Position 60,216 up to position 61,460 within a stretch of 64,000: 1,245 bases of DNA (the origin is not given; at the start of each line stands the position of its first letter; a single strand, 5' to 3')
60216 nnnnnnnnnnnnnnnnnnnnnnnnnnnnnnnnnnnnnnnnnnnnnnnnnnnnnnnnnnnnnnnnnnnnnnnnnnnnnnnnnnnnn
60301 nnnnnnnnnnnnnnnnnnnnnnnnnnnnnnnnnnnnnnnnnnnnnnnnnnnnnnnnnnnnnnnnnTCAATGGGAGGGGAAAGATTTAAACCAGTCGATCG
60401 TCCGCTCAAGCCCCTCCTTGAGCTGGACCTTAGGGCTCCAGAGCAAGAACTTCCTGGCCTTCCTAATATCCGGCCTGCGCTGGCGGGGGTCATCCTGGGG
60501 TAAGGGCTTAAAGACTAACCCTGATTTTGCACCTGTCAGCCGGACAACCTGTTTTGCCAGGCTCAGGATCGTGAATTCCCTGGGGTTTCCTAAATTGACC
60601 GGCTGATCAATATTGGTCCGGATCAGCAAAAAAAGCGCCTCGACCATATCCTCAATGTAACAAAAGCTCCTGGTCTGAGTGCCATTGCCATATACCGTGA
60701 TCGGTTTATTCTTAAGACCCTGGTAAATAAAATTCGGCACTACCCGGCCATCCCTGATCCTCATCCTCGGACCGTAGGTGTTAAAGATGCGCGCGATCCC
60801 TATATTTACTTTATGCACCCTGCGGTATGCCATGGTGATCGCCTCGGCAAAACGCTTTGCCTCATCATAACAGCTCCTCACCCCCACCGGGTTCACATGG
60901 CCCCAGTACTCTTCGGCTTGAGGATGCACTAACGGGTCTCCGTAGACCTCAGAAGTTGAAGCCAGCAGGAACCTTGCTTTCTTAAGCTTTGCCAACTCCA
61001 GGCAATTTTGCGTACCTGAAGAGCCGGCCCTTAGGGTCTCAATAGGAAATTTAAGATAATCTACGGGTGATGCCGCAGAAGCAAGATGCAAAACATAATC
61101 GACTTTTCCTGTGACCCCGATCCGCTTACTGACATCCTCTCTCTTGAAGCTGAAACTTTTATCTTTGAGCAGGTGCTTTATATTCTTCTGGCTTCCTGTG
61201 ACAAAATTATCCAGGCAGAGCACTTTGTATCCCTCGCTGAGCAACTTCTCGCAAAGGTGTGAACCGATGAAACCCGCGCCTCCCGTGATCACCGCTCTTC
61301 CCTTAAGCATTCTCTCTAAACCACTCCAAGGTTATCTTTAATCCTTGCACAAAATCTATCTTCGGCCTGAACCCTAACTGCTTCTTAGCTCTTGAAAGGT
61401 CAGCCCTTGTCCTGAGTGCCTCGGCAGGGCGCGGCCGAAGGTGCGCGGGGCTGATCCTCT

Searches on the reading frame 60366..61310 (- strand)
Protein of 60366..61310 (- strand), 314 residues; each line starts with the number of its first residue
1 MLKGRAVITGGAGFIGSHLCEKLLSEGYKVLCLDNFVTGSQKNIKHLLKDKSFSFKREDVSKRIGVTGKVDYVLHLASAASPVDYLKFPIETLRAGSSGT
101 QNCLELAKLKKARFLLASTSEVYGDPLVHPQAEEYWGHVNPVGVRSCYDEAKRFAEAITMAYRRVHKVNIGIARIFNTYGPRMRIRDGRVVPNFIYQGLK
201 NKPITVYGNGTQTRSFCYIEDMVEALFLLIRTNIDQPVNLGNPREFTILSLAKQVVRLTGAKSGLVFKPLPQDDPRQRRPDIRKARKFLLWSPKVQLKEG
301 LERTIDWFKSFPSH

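Call 5: search_protein_families(library=pfam, proteins=[window:60366-61310:-])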
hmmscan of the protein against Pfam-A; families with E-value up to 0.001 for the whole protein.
window:60366-61310:- (314 aa): 6 families
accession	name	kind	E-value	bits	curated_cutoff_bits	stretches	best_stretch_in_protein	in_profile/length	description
PF01370.27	Epimerase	-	7.7e-50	170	20.9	1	7-240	2-239/240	NAD dependent epimerase/dehydratase family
PF16363.11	GDP_Man_Dehyd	-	2e-48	166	27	1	8-304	2-332/332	GDP-mannose 4,6 dehydratase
PF01073.25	3Beta_HSD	-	6.9e-11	42.1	22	1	7-231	1-230/280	3-beta hydroxysteroid dehydrogenase/isomerase family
PF02719.21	Polysacc_synt_2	-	4.9e-10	39.5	20.2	1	7-119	2-128/293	Polysaccharide biosynthesis protein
PF07993.18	NAD_binding_4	-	8.7e-10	38.6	20.1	1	66-176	85-205/258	Male sterility protein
PF00106.31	adh_short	-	7.8e-05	22.7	26.6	1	6-67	3-65/195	short chain dehydrogenase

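Call 6: search_protein_families(library=ncbifam, proteins=[window:60366-61310:-])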
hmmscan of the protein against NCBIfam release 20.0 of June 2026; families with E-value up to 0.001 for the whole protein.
window:60366-61310:- (314 aa): 28 families (the best 25 are shown)
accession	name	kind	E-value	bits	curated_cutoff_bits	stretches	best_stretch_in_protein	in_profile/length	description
TIGR01181.1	dTDP_gluc_dehyt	equivalog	1.5e-39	136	365.1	1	6-309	2-312/321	dTDP-glucose 4,6-dehydratase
NF011728.1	PRK15181.1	equivalog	3.9e-32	111.6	760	1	5-308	17-337/348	Vi polysaccharide biosynthesis UDP-N-acetylglucosaminuronic acid C-4 epimerase TviC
NF005998.1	PRK08125.1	equivalog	6.9e-32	110.6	777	2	5-257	317-583/649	bifunctional UDP-4-amino-4-deoxy-L-arabinose formyltransferase/UDP-glucuronic acid oxidase ArnA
TIGR04180.1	EDH_00030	hypoth_equivalog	7.9e-32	110.5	475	1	7-266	2-263/297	NAD-dependent 4,6-dehydratase LegB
TIGR01179.1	galE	equivalog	9.2e-30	103.6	262.3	1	7-312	3-329/332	UDP-glucose 4-epimerase GalE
NF008872.0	PRK11908.1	equivalog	1.6e-25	89.9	294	1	6-259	4-271/349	bifunctional UDP-4-keto-pentose/UDP-xylose synthase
NF007582.0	PRK10217.1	equivalog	6.8e-22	78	698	1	5-258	3-269/355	dTDP-glucose 4,6-dehydratase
NF007490.0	PRK10084.1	subfamily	4.6e-20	71.9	649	1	7-309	4-335/361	dTDP-glucose 4,6-dehydratase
TIGR02197.1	heptose_epim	equivalog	1.2e-19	70.6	274.6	1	7-309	2-314/316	ADP-glyceromanno-heptose 6-epimerase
NF047922.1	GDPFucSynFcl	equivalog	2.6e-15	56.7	500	1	114-309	100-302/308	GDP-L-fucose synthase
NF007956.0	PRK10675.1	subfamily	1.9e-13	50.3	394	1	6-309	3-330/338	UDP-glucose 4-epimerase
TIGR01472.1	gmd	equivalog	7.2e-13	48.5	415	1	6-236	3-245/342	GDP-mannose 4,6-dehydratase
TIGR02622.1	CDP_4_6_dhtase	equivalog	2.8e-11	43.1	278.45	1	5-310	6-332/352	CDP-glucose 4,6-dehydratase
NF041015.1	UDPsulfquin_syn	equivalog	2.9e-10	39.7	575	1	188-233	236-281/384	UDP-sulfoquinovose synthase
TIGR01777.1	yfcH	hypoth_equivalog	9.4e-10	38.5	207.35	1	7-77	2-65/292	TIGR01777 family oxidoreductase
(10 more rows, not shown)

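Call 41: search_solved_structures(query=window:60366-61310:-, max_evalue=1e-30)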
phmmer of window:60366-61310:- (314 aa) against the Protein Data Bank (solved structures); distinct sequences matched with E-value up to 1e-30: 10.
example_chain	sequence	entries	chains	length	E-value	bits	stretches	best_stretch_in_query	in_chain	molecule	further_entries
4gll_A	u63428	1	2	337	8.9e-105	353.7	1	4-309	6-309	UDP-glucuronic acid decarboxylase 1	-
2b69_A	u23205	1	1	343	9.5e-105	353.6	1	4-309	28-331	UDP-glucuronate decarboxylase 1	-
4m55_A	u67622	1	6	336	4.6e-104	351.4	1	5-309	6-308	UDP-glucuronic acid decarboxylase 1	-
4lk3_A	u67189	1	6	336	6.3e-104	350.9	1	5-309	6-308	UDP-glucuronic acid decarboxylase 1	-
4zrm_A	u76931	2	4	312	9.3e-39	136.9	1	7-309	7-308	UDP-glucose 4-epimerase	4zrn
8vr2_A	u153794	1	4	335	1.1e-37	133.4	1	5-309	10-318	NAD-dependent epimerase/dehydratase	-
6zl6_A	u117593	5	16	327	1.1e-35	126.7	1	6-310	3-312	Epimerase domain-containing protein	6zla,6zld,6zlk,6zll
6pmh_A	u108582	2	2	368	1.8e-35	126.1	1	7-309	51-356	UDP-glucose 4-epimerase related protein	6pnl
6zlj_A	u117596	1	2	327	2.5e-35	125.6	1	6-310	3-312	Epimerase domain-containing protein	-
7ys8_A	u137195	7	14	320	6.2e-31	111.2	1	5-309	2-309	UDP-glucose 4-epimerase | UDP-glucose 4-epimerase along with EC 5.1.3.2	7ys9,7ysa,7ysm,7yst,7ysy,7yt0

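Call 42: find_homologous_proteins(query=window:60366-61310:-, max_evalue=1e-60)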
Query window:60366-61310:- (314 aa): 8000 proteins with E <= 1e-60 among 8000 candidates; the best 120 are listed.
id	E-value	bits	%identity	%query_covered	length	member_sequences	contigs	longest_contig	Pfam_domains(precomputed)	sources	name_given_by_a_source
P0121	3.0e-210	715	100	100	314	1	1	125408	PF16363.12,PF02719.22,PF01073.26,PF07993.19,PF01370.28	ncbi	ncbi:UDP-glucuronic acid decarboxylase family protein [Candidatus Omnitrophota bacterium]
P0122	1.3e-150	519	69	98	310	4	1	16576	PF16363.12,PF02719.22,PF01073.26,PF07993.19,PF01370.28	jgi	jgi:dTDP-glucose 4,6-dehydratase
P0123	2.0e-149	515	71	98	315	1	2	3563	PF16363.12,PF02719.22,PF01073.26,PF07993.19,PF01370.28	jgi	jgi:dTDP-glucose 4,6-dehydratase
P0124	2.2e-149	515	70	98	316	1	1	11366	PF04321.24,PF16363.12,PF02719.22,PF01073.26,PF07993.19,PF01370.28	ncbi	-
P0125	2.5e-149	515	72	98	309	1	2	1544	PF16363.12,PF02719.22,PF01073.26,PF07993.19,PF01370.28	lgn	-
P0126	4.2e-149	514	69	98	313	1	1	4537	PF16363.12,PF02719.22,PF01073.26,PF07993.19,PF01370.28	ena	-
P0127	4.2e-149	514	69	98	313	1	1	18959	PF16363.12,PF02719.22,PF01073.26,PF07993.19,PF01370.28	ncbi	-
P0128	7.2e-149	513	72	98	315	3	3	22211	PF16363.12,PF02719.22,PF01073.26,PF07993.19,PF01370.28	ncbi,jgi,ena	-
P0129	1.0e-148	513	70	99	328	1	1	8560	PF16363.12,PF02719.22,PF01073.26,PF07993.19,PF00106.32,PF01370.28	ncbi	-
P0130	1.2e-148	513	69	98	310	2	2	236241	PF16363.12,PF02719.22,PF01073.26,PF07993.19,PF00106.32,PF01370.28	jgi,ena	-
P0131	1.5e-148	512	69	98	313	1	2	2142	PF16363.12,PF02719.22,PF01073.26,PF07993.19,PF00106.32,PF01370.28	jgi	jgi:dTDP-glucose 4,6-dehydratase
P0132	1.7e-148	512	68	100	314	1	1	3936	PF16363.12,PF02719.22,PF01073.26,PF07993.19,PF00106.32,PF01370.28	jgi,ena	-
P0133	1.9e-148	512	69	99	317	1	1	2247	PF16363.12,PF02719.22,PF01073.26,PF07993.19,PF01370.28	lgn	-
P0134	2.7e-148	511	69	99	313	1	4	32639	PF16363.12,PF02719.22,PF01073.26,PF07993.19,PF00106.32,PF01370.28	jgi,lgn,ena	jgi:dTDP-glucose 4,6-dehydratase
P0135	3.4e-148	511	69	98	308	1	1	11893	PF16363.12,PF02719.22,PF01073.26,PF07993.19,PF01370.28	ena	-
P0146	1.7e-147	509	69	98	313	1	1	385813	PF16363.12,PF02719.22,PF01073.26,PF07993.19,PF00106.32,PF01370.28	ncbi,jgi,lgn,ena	ncbi:MAG: UDP-glucuronic acid decarboxylase family protein [Candidatus Omnitrophota bacterium]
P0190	7.0e-146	504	67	98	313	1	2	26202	PF16363.12,PF02719.22,PF01073.26,PF07993.19,PF01370.28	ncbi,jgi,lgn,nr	ncbi:MAG: SDR family oxidoreductase [Candidatus Omnitrophica bacterium]|nr:SDR family oxidoreductase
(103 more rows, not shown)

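Call 43: find_encoding_contigs(protein=P0146, flank=8000, max_places=1)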
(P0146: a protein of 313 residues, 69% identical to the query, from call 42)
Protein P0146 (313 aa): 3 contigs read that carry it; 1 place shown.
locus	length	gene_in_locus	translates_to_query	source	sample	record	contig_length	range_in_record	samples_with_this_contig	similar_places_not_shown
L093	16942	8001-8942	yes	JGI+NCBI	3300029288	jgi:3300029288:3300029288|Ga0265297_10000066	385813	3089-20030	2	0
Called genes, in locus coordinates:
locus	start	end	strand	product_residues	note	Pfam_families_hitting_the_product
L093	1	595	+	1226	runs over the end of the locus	?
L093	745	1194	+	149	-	-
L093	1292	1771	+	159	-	-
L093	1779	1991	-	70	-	-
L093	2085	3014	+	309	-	PF00480:ROK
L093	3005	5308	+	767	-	PF03968:LptD_N (faint)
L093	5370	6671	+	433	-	PF03721:UDPG_MGDP_dh_N, PF03807:F420_oxidored (faint), PF00984:UDPG_MGDP_dh, PF03720:UDPG_MGDP_dh_C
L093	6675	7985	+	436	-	PF02558:ApbA (weak), PF03446:NAD_binding_2 (weak), PF03721:UDPG_MGDP_dh_N, PF00984:UDPG_MGDP_dh, PF03720:UDPG_MGDP_dh_C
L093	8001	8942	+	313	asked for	PF00106:adh_short (weak), PF01073:3Beta_HSD, PF01370:Epimerase, PF02719:Polysacc_synt_2 (faint), PF07993:NAD_binding_4 (faint), PF16363:GDP_Man_Dehyd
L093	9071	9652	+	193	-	PF02674:Colicin_V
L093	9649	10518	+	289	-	PF01784:DUF34_NIF3 (faint)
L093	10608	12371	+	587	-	PF01807:Zn_ribbon_DnaG, PF08275:DNAG_N, PF13662:Toprim_4, PF01751:Toprim (weak), PF13155:Toprim_2, PF10410:DnaB_bind, PF00772:DnaB (weak)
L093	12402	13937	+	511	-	PF03979:Sigma70_r1_1, PF00140:Sigma70_r1_2, PF04542:Sigma70_r2, PF04539:Sigma70_r3, PF04545:Sigma70_r4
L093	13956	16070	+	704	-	PF00989:PAS, PF08448:PAS_4, PF13188:PAS_8, PF13426:PAS_9, PF08448:PAS_4, PF00990:GGDEF, PF13487:HD_5, PF01966:HD, +3 more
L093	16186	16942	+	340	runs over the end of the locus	PF01118:Semialdhyde_dh, PF02774:Semialdhyde_dhC, PF22698:Semialdhyde_dhC_1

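Call 44: find_encoding_contigs(protein=P0190, flank=8000, max_places=1)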
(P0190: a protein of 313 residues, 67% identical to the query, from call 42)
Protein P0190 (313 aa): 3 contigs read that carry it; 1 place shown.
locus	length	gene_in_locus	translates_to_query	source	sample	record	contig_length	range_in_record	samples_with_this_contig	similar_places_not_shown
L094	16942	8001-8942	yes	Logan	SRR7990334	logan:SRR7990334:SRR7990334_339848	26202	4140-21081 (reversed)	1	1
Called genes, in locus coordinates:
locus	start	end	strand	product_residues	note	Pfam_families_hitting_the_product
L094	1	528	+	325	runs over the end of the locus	PF00990:GGDEF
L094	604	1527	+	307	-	PF00480:ROK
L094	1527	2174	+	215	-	PF00923:TAL_FSA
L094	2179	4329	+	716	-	PF04453:LptD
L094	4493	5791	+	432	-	PF03721:UDPG_MGDP_dh_N, PF03807:F420_oxidored (faint), PF00984:UDPG_MGDP_dh, PF03720:UDPG_MGDP_dh_C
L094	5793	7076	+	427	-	PF02558:ApbA (weak), PF03446:NAD_binding_2, PF03721:UDPG_MGDP_dh_N, PF00984:UDPG_MGDP_dh, PF03720:UDPG_MGDP_dh_C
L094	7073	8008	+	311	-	PF01073:3Beta_HSD, PF01370:Epimerase, PF02719:Polysacc_synt_2, PF04321:RmlD_sub_bind, PF05368:NmrA (faint), PF13460:NAD_binding_10, PF16363:GDP_Man_Dehyd, PF07993:NAD_binding_4 (weak)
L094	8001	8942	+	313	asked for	PF01073:3Beta_HSD (weak), PF01370:Epimerase, PF02719:Polysacc_synt_2 (faint), PF07993:NAD_binding_4 (faint), PF16363:GDP_Man_Dehyd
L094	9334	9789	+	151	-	PF07963:N_methyl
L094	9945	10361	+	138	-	-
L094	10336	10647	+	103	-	-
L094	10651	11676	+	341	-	PF11104:PilM_2, PF14450:FtsA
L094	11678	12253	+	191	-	-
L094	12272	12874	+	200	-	PF04350:PilO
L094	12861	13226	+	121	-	-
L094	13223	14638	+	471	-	PF07660:STN, PF03958:Secretin_N (faint), PF00263:Secretin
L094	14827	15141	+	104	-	PF10105:DUF2344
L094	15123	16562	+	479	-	PF00575:S1 (weak), PF10150:RNase_E_G, PF20833:RNase_E_G_Thio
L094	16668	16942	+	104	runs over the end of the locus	PF00829:Ribosomal_L21p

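Call 45: find_encoding_contigs(protein=P0122, flank=8000, max_places=1)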
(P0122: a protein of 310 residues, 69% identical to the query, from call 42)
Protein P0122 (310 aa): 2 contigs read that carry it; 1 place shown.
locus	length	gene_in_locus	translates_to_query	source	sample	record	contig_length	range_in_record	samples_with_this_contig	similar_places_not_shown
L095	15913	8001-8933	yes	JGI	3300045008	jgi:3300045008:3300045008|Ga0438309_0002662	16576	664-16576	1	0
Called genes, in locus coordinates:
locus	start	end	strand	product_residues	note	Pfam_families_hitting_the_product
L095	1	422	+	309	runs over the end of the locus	PF00990:GGDEF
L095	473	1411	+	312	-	PF00480:ROK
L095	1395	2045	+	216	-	PF00923:TAL_FSA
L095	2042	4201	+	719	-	PF06835:LptC, PF03968:LptD_N (faint), PF04453:LptD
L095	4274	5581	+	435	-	PF03721:UDPG_MGDP_dh_N, PF00984:UDPG_MGDP_dh, PF03720:UDPG_MGDP_dh_C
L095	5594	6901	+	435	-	PF03446:NAD_binding_2 (weak), PF03721:UDPG_MGDP_dh_N, PF00984:UDPG_MGDP_dh, PF03720:UDPG_MGDP_dh_C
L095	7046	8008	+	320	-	PF01073:3Beta_HSD, PF01370:Epimerase, PF02719:Polysacc_synt_2, PF04321:RmlD_sub_bind, PF05368:NmrA (weak), PF07993:NAD_binding_4, PF13460:NAD_binding_10, PF16363:GDP_Man_Dehyd, +1 more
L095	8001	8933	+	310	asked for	PF01073:3Beta_HSD, PF01370:Epimerase, PF02719:Polysacc_synt_2 (faint), PF07993:NAD_binding_4 (faint), PF16363:GDP_Man_Dehyd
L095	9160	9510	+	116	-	-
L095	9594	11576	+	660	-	PF13231:PMT_2 (weak), PF13432:TPR_16 (faint), PF13371:TPR_9 (faint), PF13424:TPR_12 (weak), PF00515:TPR_1 (weak), PF07719:TPR_2 (weak), PF13414:TPR_11, PF13414:TPR_11 (weak), +8 more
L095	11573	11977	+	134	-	PF07963:N_methyl (weak)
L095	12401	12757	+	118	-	PF07963:N_methyl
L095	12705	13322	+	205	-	-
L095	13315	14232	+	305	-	-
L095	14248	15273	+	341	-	PF11104:PilM_2, PF14450:FtsA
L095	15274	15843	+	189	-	-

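Call 67: search_solved_structures(query=L095:9594-11576:+, max_evalue=0.01)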
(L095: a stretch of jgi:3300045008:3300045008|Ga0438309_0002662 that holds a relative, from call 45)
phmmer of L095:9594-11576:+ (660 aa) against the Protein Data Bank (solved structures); distinct sequences matched with E-value up to 0.01: 133 (the best 60 are shown).
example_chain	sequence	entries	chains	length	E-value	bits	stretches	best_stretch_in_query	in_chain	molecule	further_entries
9qhb_A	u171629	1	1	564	2e-94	320.6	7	399-537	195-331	Engineered tetratricopeptide repeat protein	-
9qhc_A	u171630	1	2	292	2.7e-54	188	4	397-532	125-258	Engineered tetratricopeptide repeat protein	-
8bu0_A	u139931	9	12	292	1.6e-52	182.2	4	397-537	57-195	Consensus tetratricopeptide repeat protein | Crystal structure of an 8-repeat consensus TPR superhelix with Zinc. | Monomer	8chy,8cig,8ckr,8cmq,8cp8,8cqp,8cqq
7yeh_B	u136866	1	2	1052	4.7e-36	127.7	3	400-536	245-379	UDP-N-acetylglucosamine--peptide N-acetylglucosaminyltransferase 110 kDa subunit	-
7yea_A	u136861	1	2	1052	4.7e-36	127.7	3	400-536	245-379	UDP-N-acetylglucosamine--peptide N-acetylglucosaminyltransferase 110 kDa subunit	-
7ntf_A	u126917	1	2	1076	5.2e-36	127.6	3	400-536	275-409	Isoform 1 of UDP-N-acetylglucosamine--peptide N-acetylglucosaminyltransferase 110 kDa subu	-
6eou_A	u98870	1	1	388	7e-29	104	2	400-536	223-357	UDP-N-acetylglucosamine--peptide N-acetylglucosaminyltransferase 110 kDa subunit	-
1w3b_A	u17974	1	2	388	1.3e-28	103.1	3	400-536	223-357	UDP-N-ACETYLGLUCOSAMINE--PEPTIDE N-ACETYLGLUCOSAMINYLTRANSFERASE 110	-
7y4i_A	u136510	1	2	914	8.4e-22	80.7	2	369-517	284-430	Probable UDP-N-acetylglucosamine--peptide N-acetylglucosaminyltransferase SPINDLY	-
8dtf_A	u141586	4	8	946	9.7e-22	80.4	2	369-517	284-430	Probable UDP-N-acetylglucosamine--peptide N-acetylglucosaminyltransferase SPINDLY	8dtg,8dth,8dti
7obi_A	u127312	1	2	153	1.1e-21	80.3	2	413-516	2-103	CTPR-rv4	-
8ch0_A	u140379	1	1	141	2.3e-16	62.7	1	413-537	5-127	Consensus tetratricopeptide repeat protein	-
9gzg_A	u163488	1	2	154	3.4e-16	62.1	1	390-531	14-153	Engineered CTPR protein with glutamic acids for conductivity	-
2fo7_A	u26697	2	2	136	4.7e-16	61.7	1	416-537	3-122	SYNTHETIC CONSENSUS TPR PROTEIN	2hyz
8cm9_A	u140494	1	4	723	4e-14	55.3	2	399-479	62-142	UDP-N-acetylglucosamine--peptide N-acetylglucosaminyltransferase 110 kDa subunit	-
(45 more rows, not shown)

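Call 68: search_protein_families(library=pfam, proteins=[L095:9594-10800:+], max_evalue=1)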
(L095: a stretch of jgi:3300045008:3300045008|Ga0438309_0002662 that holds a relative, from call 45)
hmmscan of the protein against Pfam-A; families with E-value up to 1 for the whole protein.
L095:9594-10800:+ (402 aa): 1 family
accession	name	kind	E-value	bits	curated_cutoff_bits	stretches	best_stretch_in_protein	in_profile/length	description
PF13231.12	PMT_2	-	1.4e-07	32.3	26.1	1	95-228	26-154/160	Dolichyl-phosphate-mannose-protein mannosyltransferase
